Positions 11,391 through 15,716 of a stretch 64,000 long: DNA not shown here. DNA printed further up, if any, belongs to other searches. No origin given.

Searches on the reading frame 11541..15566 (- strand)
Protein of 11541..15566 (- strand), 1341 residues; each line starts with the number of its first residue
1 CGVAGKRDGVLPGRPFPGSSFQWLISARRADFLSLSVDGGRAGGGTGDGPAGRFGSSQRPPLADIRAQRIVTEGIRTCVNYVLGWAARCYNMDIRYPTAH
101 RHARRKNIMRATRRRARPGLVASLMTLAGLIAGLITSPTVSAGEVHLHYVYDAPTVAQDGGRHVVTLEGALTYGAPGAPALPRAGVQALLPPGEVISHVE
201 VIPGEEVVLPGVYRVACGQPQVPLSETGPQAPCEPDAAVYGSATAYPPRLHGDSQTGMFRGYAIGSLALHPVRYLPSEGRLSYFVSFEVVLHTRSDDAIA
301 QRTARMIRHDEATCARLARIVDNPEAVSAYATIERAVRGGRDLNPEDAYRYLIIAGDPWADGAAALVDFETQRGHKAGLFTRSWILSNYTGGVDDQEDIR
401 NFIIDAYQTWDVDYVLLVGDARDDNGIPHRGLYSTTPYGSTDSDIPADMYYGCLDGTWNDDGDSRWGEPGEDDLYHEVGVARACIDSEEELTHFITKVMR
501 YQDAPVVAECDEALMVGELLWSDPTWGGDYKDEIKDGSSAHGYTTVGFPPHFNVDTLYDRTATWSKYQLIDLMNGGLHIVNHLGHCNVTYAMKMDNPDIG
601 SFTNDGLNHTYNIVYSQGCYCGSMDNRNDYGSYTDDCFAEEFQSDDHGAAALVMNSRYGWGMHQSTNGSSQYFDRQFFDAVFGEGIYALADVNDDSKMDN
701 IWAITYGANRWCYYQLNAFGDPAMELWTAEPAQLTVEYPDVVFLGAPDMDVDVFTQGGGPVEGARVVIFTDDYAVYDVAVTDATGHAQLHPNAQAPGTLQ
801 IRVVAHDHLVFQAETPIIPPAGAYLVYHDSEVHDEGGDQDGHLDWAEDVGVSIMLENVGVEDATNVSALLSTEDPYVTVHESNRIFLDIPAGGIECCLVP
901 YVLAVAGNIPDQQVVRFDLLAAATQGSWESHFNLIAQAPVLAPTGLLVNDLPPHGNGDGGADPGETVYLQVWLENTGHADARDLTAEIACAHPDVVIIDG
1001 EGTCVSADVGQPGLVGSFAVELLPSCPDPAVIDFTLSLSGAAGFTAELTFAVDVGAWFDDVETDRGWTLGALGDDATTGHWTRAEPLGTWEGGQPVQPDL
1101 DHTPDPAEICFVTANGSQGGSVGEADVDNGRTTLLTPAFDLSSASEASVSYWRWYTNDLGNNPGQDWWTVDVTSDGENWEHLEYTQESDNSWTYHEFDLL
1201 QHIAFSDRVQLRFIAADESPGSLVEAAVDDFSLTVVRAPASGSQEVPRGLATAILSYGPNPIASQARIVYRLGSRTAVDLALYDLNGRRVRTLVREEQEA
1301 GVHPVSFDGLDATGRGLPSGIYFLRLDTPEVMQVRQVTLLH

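Call 55: search_protein_families(library=pfam, proteins=[window:11541-15566:-], max_evalue=0.0001)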
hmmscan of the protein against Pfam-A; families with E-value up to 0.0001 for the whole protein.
window:11541-15566:- (1341 aa): 2 families
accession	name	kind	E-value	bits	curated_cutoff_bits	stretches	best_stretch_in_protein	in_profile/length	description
PF01364.23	Peptidase_C25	-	2.3e-56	192.1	23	1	351-726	1-374/374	Peptidase family C25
PF13860.13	FlgD_ig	-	6.6e-08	32.9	27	1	1276-1324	23-71/79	FlgD Ig-like domain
